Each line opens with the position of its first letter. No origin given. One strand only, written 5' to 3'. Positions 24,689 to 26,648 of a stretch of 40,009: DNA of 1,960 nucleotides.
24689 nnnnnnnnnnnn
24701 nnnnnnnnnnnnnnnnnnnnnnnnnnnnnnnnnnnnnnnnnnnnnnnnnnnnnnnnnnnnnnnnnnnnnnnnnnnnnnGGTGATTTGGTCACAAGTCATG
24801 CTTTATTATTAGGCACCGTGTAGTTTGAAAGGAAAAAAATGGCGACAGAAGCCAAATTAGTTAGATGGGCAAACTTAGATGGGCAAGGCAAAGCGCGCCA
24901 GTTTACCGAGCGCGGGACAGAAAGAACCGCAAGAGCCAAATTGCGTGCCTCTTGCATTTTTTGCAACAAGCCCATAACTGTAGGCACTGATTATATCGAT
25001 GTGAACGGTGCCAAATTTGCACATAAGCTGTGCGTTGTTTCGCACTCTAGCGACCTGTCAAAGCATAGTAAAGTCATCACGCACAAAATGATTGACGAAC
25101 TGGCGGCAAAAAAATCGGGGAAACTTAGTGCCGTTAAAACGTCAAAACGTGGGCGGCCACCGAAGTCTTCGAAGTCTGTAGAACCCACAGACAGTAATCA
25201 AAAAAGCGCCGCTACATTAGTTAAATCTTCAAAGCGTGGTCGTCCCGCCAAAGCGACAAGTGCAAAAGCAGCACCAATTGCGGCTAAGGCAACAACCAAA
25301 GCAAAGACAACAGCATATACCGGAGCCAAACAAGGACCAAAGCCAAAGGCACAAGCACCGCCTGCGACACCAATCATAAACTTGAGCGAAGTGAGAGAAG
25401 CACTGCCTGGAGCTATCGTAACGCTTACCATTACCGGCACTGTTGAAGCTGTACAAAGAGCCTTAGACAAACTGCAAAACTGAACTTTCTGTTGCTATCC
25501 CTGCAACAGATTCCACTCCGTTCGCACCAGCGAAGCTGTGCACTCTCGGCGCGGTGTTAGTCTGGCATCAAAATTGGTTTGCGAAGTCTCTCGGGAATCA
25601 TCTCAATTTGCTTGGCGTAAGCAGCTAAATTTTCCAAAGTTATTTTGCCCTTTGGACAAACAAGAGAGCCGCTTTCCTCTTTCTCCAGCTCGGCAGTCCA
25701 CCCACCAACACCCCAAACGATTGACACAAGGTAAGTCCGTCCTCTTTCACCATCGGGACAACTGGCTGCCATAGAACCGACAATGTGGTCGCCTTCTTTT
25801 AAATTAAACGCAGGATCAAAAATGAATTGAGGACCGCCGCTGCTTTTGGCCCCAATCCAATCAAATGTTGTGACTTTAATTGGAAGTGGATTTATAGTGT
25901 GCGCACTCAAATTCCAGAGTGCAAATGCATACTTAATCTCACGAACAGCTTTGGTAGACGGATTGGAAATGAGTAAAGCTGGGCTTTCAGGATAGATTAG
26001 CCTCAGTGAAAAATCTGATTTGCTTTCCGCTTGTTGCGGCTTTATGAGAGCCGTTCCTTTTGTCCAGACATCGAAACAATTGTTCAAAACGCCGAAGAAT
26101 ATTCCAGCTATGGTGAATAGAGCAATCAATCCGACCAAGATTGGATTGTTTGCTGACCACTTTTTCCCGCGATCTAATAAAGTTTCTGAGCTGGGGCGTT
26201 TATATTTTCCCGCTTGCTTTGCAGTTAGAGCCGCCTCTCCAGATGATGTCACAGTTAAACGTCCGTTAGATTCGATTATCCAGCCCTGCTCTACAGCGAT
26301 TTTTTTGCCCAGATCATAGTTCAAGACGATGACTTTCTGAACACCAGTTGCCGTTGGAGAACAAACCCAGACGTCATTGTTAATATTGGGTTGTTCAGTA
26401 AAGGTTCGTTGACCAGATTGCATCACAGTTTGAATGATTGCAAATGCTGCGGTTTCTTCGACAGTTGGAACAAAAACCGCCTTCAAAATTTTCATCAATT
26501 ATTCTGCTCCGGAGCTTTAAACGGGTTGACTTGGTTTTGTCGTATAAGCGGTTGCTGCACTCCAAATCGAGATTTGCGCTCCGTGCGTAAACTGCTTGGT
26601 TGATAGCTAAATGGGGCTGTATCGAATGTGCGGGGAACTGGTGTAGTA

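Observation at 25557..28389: Membrane-anchored J-domain co-chaperone module translationally coupled to the mobilization operon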

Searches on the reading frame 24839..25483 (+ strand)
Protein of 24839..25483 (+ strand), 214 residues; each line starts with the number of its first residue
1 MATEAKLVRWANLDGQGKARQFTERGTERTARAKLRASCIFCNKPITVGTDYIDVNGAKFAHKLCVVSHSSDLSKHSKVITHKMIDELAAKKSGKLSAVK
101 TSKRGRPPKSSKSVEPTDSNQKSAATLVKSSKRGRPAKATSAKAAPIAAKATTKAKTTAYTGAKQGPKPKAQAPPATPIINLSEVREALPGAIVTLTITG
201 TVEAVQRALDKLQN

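Call 17: search_protein_families(library=pfam, proteins=[window:24839-25483:+], max_evalue=0.01)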
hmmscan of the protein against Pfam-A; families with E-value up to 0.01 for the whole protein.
window:24839-25483:+ (214 aa): 1 family
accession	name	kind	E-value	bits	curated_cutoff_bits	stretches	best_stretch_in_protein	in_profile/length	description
PF02178.24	AT_hook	-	0.0014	18.7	17.4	0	132-140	3-11/13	AT hook motif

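Call 67: search_protein_families(library=padloc, proteins=[window:24839-25483:+], max_evalue=0.01)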
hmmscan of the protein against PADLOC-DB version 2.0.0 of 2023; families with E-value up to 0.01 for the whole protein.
window:24839-25483:+ (214 aa): 0 families

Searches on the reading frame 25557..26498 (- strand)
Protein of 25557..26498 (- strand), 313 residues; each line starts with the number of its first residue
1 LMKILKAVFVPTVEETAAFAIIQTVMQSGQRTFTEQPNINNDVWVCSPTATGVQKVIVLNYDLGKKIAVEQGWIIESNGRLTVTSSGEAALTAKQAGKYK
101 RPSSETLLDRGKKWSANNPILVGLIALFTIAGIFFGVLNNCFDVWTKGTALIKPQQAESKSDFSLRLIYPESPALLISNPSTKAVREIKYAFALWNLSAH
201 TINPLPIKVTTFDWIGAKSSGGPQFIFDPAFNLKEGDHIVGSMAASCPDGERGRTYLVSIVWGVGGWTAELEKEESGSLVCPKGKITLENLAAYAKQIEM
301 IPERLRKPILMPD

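Call 3: search_protein_families(library=pfam, proteins=[window:25557-26498:-], max_evalue=0.1)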
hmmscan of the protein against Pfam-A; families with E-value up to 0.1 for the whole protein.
window:25557-26498:- (313 aa): 0 families

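Call 4: search_protein_families(library=ncbifam, proteins=[window:25557-26498:-], max_evalue=0.1)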
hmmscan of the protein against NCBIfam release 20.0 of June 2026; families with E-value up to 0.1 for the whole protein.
window:25557-26498:- (313 aa): 0 families

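Call 22: find_homologous_proteins(query=window:25557-26498:-)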
Query window:25557-26498:- (313 aa): 7 proteins with E <= 0.001 among 1358 candidates.
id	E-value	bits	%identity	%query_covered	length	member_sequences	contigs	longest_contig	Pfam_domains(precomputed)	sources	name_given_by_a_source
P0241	2.3e-206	702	100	100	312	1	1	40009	-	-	-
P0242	3.2e-137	475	67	99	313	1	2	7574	-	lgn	-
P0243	1.7e-135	469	68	98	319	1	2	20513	-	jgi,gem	-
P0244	3.2e-132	459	65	100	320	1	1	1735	-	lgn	-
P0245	2.7e-131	456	65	100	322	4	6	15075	-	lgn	-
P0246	3.3e-40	157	36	96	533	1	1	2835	-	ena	-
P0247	8.5e-29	119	44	47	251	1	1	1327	-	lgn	-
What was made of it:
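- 25557..26498 (-): 313-aa (more likely 312-aa, ATG at 26495) single-pass membrane protein. It occupies the variable slot after J and is not part of the conserved module. Only 7 relatives (call 22).
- Checked: An ATG lies 3 nt downstream (TGATG, 1-nt overlap), and the public gene call for this protein is 312 aa (P0241, call 22).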

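Call 67: search_protein_families(library=padloc, proteins=[window:25557-26498:-], max_evalue=0.01)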
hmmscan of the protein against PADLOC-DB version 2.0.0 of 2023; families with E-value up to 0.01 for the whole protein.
window:25557-26498:- (313 aa): 0 families

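Call 74: find_encoding_contigs(protein=P0243, flank=7000, max_places=2)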
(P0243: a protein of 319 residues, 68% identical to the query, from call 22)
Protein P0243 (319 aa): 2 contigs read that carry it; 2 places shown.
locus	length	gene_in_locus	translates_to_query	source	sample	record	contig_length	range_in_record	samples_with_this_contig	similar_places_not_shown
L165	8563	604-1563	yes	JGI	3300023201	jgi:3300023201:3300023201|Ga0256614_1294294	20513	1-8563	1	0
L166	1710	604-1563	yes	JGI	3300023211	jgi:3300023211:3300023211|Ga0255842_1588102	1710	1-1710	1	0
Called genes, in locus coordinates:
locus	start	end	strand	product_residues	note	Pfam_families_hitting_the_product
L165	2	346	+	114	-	?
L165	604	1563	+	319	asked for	-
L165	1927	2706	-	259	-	PF00194:Carb_anhydrase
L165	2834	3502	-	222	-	PF13103:TonB_2, PF03544:TonB_C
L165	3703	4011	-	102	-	-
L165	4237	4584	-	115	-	PF13560:HTH_31, PF12844:HTH_19, PF01381:HTH_3, PF13443:HTH_26 (weak)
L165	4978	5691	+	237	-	-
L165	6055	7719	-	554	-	-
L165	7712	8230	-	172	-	-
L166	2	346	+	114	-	?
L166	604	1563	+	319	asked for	-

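Call 75: find_encoding_contigs(protein=P0245, flank=7000, max_places=2)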
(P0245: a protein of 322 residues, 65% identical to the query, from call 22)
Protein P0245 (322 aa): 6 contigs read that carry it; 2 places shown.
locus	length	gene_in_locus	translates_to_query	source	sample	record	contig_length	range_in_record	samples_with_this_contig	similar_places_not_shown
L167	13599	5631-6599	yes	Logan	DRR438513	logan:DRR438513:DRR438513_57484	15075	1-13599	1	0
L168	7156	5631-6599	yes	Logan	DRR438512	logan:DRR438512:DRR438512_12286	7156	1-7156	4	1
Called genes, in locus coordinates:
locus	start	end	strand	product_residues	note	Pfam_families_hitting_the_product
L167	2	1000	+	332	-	?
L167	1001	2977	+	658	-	PF02534:T4SS-DNA_transf, PF10412:TrwB_AAD_bind, PF12696:TraG-D_C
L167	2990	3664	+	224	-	-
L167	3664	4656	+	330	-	-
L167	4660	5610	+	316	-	PF14311:DUF4379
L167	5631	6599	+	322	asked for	-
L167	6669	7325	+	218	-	PF00239:Resolvase, PF13384:HTH_23 (faint), PF13936:HTH_38 (faint), PF02796:HTH_7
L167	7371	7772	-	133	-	PF01878:EVE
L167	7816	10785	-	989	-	PF04851:ResIII, PF00270:DEAD, PF19778:RE_endonuc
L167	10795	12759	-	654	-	PF01555:N6_N4_Mtase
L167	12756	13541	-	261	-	PF14335:DUF4391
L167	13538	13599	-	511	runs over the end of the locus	?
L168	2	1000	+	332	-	?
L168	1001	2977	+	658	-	PF02534:T4SS-DNA_transf, PF10412:TrwB_AAD_bind, PF12696:TraG-D_C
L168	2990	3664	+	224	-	-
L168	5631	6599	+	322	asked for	-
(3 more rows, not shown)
